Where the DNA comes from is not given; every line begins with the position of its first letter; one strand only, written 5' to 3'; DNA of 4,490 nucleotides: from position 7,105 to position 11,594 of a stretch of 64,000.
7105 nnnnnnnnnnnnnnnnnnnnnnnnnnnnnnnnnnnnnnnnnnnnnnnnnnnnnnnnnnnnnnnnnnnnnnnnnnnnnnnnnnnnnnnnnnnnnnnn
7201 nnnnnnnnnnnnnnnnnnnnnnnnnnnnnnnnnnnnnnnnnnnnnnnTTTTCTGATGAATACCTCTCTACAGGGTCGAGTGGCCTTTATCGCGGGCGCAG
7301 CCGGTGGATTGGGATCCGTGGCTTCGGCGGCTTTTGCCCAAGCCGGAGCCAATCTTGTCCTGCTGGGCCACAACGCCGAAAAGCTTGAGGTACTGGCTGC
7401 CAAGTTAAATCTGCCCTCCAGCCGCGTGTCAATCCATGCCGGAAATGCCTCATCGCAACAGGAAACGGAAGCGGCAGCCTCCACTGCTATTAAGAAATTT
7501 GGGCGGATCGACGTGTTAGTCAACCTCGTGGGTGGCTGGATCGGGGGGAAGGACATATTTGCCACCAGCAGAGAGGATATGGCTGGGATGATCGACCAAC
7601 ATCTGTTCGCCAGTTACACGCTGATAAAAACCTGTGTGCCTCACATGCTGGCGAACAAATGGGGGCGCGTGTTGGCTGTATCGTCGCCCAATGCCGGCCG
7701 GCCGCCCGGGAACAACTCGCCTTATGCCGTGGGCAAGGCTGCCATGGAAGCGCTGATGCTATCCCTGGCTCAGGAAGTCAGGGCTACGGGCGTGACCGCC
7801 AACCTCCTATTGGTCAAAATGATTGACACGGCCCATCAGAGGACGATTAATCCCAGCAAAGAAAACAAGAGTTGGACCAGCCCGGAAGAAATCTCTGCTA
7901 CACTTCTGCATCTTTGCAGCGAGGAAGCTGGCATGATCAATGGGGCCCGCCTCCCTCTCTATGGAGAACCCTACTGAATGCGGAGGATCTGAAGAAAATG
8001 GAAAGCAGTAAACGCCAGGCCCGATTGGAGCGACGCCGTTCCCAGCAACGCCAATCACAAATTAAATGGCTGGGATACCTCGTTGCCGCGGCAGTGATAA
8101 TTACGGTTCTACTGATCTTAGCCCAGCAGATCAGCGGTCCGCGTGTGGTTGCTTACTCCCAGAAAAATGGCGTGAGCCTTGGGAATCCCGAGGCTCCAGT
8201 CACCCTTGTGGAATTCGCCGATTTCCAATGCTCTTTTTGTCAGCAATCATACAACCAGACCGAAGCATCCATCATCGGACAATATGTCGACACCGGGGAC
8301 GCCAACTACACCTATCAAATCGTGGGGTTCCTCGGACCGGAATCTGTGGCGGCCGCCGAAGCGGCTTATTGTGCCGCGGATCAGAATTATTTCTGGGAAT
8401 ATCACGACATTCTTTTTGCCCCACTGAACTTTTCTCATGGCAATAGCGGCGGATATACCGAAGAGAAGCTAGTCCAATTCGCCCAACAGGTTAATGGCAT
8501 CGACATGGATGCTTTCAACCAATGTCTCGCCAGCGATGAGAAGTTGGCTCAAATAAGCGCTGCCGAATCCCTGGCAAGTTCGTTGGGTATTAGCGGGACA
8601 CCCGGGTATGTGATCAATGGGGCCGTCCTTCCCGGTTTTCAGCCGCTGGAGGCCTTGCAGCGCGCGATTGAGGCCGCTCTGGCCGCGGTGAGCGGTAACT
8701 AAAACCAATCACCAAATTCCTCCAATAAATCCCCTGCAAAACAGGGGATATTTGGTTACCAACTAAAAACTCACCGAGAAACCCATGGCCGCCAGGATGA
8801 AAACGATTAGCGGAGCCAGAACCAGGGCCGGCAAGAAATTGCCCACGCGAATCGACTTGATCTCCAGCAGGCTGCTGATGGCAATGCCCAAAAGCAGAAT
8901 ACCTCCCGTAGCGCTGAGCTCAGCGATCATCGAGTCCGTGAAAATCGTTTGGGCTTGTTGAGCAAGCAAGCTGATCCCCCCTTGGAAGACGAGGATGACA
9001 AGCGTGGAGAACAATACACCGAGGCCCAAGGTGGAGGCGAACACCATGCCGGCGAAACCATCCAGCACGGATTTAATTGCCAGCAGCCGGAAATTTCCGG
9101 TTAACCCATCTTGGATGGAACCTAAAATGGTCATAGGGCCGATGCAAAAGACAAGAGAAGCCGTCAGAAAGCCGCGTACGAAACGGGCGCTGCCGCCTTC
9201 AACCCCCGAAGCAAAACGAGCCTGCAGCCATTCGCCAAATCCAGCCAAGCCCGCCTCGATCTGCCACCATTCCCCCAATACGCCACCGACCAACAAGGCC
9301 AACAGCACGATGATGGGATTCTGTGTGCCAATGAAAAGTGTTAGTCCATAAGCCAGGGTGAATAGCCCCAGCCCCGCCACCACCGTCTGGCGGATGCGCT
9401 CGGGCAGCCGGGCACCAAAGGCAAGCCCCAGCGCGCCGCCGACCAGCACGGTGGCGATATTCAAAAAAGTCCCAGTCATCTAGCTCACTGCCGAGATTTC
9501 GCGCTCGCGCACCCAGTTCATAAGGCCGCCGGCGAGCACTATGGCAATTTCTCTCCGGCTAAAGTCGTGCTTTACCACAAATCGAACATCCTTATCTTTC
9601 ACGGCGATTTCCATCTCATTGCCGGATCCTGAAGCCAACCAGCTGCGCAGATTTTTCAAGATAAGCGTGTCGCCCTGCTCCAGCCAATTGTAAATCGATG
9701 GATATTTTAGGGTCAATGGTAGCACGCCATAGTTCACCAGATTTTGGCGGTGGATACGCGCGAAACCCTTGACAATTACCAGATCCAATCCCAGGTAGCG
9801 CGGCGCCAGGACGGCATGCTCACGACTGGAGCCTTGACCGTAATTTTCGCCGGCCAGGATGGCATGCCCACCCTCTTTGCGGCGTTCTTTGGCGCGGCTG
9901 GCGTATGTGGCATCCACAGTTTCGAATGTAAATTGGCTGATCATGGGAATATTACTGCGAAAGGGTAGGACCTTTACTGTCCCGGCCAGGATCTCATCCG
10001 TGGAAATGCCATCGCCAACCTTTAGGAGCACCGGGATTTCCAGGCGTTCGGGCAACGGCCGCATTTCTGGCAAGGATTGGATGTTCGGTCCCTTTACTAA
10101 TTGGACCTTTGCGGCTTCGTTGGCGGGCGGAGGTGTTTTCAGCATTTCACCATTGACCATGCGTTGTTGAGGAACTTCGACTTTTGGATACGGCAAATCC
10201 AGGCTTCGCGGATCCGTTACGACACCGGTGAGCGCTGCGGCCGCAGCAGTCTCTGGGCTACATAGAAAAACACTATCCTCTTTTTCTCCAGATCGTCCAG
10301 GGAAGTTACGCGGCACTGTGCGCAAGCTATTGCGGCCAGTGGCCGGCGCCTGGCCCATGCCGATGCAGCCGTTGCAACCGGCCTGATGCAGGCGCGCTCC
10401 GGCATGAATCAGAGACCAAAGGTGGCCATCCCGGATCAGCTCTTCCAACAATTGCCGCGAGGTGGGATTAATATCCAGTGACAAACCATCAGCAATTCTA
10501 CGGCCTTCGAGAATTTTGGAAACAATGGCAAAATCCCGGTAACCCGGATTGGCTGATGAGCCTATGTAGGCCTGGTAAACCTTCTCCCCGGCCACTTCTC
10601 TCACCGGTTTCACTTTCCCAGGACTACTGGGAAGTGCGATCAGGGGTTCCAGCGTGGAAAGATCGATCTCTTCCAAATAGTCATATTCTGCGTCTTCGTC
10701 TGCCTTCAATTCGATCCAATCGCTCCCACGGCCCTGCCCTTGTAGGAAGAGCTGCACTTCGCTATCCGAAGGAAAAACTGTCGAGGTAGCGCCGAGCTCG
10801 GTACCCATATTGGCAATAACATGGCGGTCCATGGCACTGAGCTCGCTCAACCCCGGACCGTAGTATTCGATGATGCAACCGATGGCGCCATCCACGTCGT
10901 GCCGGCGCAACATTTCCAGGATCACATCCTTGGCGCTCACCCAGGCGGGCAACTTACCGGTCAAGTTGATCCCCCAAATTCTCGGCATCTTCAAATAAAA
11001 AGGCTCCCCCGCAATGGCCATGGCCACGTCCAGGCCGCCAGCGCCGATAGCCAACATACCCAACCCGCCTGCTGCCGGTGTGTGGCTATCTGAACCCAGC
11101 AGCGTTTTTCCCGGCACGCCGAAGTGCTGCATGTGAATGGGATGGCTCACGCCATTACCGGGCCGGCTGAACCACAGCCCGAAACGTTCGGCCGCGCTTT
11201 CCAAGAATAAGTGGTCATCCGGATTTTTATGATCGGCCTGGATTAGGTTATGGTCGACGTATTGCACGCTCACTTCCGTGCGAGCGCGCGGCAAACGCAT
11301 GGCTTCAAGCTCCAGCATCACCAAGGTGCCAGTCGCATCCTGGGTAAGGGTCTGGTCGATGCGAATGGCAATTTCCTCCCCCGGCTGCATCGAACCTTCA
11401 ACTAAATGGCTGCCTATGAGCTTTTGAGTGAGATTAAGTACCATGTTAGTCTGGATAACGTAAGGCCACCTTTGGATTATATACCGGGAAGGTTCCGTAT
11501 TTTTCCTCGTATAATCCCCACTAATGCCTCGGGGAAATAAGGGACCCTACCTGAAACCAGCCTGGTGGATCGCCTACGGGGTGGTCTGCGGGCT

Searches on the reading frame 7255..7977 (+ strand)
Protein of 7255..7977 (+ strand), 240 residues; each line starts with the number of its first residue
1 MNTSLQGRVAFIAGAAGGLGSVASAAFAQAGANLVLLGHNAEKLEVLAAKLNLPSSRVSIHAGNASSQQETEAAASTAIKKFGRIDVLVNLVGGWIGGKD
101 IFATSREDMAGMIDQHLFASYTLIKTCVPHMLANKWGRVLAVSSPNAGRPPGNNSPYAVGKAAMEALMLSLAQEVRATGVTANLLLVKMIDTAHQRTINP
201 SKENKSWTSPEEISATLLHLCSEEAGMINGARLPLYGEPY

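Call 90: search_protein_families(library=pfam, proteins=[window:7255-7977:+], max_evalue=0.00001)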
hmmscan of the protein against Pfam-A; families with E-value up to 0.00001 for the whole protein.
window:7255-7977:+ (240 aa): 3 families
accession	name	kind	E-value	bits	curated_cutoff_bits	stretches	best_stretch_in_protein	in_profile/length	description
PF00106.31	adh_short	-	1.9e-35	122.6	26.6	1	9-201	2-193/195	short chain dehydrogenase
PF13561.12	adh_short_C2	-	1.5e-31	110.2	27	1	14-233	1-229/236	Enoyl-(Acyl carrier protein) reductase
PF01370.27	Epimerase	-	7.2e-06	26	20.9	0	11-180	2-165/240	NAD dependent epimerase/dehydratase family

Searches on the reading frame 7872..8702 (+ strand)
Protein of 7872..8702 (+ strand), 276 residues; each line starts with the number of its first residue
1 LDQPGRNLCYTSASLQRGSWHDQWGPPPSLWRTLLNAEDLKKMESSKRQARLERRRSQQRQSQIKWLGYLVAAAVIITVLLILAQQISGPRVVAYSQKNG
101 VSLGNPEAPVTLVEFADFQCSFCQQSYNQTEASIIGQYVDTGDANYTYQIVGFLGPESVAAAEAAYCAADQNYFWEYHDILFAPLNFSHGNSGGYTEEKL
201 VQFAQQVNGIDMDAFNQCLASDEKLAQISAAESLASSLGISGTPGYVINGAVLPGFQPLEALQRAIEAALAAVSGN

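Call 90: search_protein_families(library=pfam, proteins=[window:7872-8702:+], max_evalue=0.00001)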
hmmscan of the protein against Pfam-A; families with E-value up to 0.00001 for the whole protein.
window:7872-8702:+ (276 aa): 2 families
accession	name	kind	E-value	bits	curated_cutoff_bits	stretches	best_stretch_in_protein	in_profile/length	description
PF13462.12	Thioredoxin_4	-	7.6e-26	91.7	23.2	1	98-268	3-165/165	Thioredoxin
PF01323.26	DSBA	-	8.1e-13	49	25.6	1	153-266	81-190/191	DSBA-like thioredoxin domain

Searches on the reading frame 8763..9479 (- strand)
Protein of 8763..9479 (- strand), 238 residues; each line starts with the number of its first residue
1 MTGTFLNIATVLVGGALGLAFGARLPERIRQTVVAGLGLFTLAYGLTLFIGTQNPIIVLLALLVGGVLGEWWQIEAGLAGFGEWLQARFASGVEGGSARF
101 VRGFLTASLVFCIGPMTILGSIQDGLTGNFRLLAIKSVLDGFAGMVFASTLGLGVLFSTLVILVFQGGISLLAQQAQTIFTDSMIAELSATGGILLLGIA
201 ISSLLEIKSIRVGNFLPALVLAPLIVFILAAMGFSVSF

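Call 90: search_protein_families(library=pfam, proteins=[window:8763-9479:-], max_evalue=0.00001)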
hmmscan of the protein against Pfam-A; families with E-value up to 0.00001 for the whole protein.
window:8763-9479:- (238 aa): 1 family
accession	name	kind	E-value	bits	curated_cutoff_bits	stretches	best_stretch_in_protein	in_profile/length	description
PF04474.17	DUF554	-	6.4e-73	245.3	25.1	1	2-226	1-219/220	Protein of unknown function (DUF554)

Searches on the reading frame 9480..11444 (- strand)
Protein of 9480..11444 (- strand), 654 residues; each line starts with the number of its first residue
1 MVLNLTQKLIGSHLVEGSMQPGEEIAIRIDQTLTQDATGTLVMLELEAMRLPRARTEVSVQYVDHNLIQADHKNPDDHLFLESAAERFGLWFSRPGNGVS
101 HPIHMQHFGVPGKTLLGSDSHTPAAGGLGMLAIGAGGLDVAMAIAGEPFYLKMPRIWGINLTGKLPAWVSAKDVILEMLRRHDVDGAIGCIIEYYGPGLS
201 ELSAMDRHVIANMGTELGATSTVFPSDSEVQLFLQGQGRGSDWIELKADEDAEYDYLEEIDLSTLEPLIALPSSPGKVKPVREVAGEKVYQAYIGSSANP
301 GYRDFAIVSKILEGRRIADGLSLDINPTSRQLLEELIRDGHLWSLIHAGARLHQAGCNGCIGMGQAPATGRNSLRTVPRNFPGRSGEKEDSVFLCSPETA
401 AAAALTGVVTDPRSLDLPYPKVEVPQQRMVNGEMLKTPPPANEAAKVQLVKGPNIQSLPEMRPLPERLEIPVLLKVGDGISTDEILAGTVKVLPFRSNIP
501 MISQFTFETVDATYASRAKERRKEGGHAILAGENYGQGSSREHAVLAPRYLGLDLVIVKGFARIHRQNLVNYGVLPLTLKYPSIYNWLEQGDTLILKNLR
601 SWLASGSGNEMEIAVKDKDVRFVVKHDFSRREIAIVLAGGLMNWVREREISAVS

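Call 90: search_protein_families(library=pfam, proteins=[window:9480-11444:-], max_evalue=0.00001)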
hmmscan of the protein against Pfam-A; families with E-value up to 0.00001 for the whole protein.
window:9480-11444:- (654 aa): 2 families
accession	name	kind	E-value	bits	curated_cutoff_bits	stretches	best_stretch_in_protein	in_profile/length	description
PF00330.25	Aconitase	-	7.6e-90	302.5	28.7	1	8-407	2-463/463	Aconitase family (aconitate hydratase)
PF00694.25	Aconitase_C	-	5.7e-20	72.4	22.8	1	522-580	71-129/131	Aconitase C-terminal domain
